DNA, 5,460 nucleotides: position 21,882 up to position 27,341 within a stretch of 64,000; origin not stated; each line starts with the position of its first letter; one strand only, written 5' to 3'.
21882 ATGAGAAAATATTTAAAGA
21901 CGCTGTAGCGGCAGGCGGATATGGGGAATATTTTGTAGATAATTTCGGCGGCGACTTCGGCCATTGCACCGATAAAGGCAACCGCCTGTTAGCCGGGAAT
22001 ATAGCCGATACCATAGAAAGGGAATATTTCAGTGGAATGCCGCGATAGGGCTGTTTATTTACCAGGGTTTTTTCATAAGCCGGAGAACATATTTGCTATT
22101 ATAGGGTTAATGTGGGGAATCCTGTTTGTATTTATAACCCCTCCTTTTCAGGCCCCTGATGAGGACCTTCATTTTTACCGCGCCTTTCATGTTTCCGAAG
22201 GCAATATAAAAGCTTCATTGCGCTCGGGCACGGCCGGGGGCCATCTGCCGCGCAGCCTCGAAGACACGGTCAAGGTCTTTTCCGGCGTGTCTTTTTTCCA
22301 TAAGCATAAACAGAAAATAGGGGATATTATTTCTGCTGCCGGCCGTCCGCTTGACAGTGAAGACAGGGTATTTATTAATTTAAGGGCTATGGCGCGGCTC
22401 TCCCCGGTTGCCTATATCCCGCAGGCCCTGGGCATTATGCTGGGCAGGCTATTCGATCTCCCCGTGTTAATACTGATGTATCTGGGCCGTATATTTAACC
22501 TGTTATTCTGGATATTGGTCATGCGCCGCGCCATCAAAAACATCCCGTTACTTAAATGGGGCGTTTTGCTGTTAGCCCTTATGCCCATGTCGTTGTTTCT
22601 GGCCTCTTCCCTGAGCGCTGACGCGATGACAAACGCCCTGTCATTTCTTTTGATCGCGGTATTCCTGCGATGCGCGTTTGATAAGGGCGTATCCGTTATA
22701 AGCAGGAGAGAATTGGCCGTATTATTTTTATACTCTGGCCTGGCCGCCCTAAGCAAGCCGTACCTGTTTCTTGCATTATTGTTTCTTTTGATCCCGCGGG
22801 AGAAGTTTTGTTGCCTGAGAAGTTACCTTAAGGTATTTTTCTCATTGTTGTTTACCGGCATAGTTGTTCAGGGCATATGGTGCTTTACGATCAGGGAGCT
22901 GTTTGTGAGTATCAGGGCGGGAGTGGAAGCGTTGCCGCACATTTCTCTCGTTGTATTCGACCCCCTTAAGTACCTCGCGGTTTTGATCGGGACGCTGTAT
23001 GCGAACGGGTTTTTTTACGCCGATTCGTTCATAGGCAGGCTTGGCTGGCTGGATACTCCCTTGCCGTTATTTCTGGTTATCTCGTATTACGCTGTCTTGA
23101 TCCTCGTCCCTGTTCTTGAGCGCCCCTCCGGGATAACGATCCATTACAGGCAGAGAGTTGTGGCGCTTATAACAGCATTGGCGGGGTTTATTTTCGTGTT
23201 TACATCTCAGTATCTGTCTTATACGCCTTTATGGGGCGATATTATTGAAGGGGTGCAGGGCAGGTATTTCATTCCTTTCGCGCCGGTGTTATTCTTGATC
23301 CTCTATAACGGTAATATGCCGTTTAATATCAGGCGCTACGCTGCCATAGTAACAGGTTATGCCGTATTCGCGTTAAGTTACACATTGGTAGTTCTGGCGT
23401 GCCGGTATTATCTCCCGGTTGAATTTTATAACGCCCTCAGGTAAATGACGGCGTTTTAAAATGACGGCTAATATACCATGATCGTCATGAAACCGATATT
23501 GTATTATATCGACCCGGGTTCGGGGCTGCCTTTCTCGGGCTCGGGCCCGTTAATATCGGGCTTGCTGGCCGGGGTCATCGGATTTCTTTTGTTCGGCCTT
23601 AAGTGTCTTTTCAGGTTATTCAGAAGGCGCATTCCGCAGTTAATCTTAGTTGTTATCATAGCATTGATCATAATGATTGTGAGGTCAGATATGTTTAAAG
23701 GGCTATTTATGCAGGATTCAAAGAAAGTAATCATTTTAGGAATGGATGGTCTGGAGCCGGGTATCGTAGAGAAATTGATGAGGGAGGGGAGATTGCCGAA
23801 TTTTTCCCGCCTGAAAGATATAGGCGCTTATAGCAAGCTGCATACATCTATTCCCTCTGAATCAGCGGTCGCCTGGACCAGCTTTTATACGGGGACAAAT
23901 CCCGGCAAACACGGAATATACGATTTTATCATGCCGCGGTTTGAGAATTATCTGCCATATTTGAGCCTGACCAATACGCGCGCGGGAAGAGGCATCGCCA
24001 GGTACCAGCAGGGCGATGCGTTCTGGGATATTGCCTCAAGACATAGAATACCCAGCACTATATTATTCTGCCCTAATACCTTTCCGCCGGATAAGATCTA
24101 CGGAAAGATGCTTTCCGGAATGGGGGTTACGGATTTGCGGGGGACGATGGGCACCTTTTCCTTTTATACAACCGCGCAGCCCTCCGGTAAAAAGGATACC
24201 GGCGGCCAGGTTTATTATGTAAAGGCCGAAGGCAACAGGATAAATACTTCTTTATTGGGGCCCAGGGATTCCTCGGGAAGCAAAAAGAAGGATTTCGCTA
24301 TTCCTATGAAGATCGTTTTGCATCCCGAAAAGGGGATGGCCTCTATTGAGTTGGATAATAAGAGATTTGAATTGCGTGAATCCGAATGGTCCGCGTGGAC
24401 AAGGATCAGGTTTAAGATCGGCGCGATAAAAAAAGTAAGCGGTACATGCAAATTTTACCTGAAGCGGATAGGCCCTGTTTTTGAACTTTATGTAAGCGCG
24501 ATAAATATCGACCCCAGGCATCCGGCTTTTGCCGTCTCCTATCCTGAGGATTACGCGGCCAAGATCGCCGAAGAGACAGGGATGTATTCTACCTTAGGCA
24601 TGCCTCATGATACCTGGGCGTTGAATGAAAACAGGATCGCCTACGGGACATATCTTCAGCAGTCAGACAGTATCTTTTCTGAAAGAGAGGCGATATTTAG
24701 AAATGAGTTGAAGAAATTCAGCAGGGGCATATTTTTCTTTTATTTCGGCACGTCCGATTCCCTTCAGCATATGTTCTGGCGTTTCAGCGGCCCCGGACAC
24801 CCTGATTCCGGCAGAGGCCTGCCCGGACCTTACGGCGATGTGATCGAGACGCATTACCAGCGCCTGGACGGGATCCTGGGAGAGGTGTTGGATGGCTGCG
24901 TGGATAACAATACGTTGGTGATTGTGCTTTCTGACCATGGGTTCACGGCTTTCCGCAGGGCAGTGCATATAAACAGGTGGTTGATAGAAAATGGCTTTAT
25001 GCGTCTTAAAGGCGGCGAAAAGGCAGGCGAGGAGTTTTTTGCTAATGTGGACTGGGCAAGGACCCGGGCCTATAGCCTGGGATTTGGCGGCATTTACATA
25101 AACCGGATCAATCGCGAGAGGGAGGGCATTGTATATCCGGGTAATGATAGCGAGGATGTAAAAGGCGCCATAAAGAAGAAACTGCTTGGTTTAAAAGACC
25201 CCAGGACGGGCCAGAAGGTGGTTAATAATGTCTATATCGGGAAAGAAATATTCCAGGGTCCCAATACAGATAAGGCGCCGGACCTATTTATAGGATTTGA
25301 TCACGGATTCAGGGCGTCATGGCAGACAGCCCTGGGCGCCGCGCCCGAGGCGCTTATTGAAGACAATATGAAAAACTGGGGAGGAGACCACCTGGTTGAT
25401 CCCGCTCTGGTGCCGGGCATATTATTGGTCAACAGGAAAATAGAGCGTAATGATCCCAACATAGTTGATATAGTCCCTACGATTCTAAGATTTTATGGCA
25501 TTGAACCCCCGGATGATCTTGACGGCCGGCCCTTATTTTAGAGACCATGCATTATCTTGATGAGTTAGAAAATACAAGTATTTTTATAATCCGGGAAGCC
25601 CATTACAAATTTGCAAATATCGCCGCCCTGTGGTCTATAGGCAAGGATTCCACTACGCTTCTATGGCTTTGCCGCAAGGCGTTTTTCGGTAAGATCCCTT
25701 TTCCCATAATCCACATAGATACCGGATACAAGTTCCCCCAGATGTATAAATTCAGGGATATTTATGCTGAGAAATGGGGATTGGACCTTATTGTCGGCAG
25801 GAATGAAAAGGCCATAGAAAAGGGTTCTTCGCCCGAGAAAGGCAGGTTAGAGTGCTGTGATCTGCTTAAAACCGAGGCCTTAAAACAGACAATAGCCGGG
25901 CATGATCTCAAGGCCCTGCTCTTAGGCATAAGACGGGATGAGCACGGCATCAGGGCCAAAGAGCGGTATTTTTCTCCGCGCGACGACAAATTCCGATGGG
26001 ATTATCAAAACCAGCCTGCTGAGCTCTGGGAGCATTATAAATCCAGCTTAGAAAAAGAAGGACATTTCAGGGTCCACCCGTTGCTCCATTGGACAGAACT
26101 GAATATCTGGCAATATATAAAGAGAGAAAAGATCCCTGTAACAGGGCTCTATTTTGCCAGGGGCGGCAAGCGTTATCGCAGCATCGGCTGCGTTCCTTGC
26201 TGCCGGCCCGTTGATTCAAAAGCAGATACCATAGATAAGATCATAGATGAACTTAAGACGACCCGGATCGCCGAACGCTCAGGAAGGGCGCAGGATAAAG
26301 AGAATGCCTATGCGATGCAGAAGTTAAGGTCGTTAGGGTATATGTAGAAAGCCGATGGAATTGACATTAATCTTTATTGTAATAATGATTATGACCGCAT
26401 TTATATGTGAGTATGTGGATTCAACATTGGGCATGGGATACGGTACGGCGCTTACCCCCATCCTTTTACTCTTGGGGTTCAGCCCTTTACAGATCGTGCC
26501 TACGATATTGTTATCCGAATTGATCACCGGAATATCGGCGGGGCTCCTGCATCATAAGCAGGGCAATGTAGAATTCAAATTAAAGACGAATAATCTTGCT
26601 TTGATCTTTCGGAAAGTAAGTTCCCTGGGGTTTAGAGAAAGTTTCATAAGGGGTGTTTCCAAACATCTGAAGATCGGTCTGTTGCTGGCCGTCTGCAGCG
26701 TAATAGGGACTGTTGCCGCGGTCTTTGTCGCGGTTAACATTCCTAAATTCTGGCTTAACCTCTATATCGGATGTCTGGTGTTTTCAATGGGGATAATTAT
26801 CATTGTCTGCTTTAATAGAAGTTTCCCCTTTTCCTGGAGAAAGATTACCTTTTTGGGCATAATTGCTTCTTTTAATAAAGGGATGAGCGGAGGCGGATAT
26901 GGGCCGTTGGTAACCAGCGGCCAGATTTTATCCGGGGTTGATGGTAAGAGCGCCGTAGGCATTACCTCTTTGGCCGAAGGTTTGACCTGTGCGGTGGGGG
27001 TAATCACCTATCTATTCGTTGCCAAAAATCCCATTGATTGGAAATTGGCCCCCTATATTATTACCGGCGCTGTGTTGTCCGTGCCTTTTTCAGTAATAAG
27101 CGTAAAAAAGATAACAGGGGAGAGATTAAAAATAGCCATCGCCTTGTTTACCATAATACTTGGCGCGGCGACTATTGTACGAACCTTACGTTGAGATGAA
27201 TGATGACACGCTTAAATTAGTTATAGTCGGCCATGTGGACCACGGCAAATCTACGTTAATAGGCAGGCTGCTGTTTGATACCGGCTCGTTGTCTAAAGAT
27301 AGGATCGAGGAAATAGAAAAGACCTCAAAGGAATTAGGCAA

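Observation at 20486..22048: SGNH fold split by an inserted TPR array (first paralog)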

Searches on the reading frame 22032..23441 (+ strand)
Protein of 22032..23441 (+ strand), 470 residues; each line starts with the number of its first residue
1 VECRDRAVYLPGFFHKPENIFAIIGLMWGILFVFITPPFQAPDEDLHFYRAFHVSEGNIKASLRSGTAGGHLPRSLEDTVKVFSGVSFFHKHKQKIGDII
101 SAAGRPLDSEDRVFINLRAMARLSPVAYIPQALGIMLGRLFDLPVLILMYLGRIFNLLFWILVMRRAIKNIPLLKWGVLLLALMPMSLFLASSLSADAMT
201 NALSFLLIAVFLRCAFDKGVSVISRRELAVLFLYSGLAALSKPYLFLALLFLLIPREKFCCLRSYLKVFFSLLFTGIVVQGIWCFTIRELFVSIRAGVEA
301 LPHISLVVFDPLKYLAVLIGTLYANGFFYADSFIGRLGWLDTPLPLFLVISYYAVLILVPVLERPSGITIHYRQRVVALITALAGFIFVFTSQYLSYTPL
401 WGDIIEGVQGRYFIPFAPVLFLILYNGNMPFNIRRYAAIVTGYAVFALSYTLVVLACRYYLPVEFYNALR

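Call 3: search_protein_families(library=pfam, proteins=[window:22032-23441:+], max_evalue=0.01)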
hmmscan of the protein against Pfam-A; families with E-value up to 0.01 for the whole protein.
window:22032-23441:+ (470 aa): 1 family
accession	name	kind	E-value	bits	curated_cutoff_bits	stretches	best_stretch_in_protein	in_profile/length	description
PF09913.15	DUF2142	-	4.7e-74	250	30.1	1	26-420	1-395/395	Predicted membrane protein (DUF2142)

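Call 29: search_protein_families(library=ncbifam, proteins=[window:22032-23441:+], max_evalue=0.001)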
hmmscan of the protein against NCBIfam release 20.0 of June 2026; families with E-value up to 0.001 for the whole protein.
window:22032-23441:+ (470 aa): 0 families

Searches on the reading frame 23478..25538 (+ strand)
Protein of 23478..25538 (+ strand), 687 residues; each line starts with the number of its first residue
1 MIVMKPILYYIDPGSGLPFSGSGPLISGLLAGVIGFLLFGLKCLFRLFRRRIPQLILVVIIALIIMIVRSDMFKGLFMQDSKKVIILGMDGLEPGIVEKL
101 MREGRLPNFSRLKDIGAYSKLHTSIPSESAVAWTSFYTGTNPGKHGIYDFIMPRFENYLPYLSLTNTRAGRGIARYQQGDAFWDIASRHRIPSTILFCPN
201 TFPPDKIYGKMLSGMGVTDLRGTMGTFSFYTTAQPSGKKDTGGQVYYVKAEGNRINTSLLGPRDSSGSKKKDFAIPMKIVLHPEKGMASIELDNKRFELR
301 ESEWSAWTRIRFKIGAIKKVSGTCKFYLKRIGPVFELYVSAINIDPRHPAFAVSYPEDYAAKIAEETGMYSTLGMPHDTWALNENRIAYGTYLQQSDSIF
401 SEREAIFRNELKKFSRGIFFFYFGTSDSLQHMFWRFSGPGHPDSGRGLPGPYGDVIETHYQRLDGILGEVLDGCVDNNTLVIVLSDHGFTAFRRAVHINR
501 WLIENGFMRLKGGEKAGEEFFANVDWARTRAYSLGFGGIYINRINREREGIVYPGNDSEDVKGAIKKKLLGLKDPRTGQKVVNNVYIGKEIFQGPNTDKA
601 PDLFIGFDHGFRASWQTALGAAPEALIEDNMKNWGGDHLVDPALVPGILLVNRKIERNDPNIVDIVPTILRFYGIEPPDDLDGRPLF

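Call 3: search_protein_families(library=pfam, proteins=[window:23478-25538:+], max_evalue=0.01)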
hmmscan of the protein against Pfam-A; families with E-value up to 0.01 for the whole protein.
window:23478-25538:+ (687 aa): 1 family
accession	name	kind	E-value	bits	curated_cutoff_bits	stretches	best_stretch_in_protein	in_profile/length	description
PF01663.27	Phosphodiest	-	6.6e-34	118.5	23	2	84-208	1-119/342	Type I phosphodiesterase / nucleotide pyrophosphatase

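Call 29: search_protein_families(library=ncbifam, proteins=[window:23478-25538:+], max_evalue=0.001)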
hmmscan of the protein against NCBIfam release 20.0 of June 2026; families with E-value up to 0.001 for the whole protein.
window:23478-25538:+ (687 aa): 1 family
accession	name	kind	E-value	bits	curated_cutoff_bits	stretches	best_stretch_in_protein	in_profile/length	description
TIGR02335.1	hydr_PhnA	equivalog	2.3e-05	23.7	407.55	1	81-148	12-79/408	phosphonoacetate hydrolase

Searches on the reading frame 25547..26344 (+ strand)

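Call 12: search_protein_families(library=pfam, proteins=[window:25547-26344:+], max_evalue=0.001)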
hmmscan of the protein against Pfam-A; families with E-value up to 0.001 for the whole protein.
window:25547-26344:+ (266 aa): 1 family
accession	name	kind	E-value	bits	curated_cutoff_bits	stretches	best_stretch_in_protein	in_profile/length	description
PF01507.26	PAPS_reduct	-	5.6e-45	153.9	22.5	1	25-221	2-175/175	Phosphoadenosine phosphosulfate reductase domain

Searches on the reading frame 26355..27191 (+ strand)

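Call 12: search_protein_families(library=pfam, proteins=[window:26355-27191:+], max_evalue=0.001)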
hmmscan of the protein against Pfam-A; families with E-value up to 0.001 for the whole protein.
window:26355-27191:+ (279 aa): 1 family
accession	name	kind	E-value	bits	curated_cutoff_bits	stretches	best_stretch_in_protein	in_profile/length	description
PF01925.25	TauE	-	5.8e-29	101.9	32.6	2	99-271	57-235/237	Sulfite exporter TauE/SafE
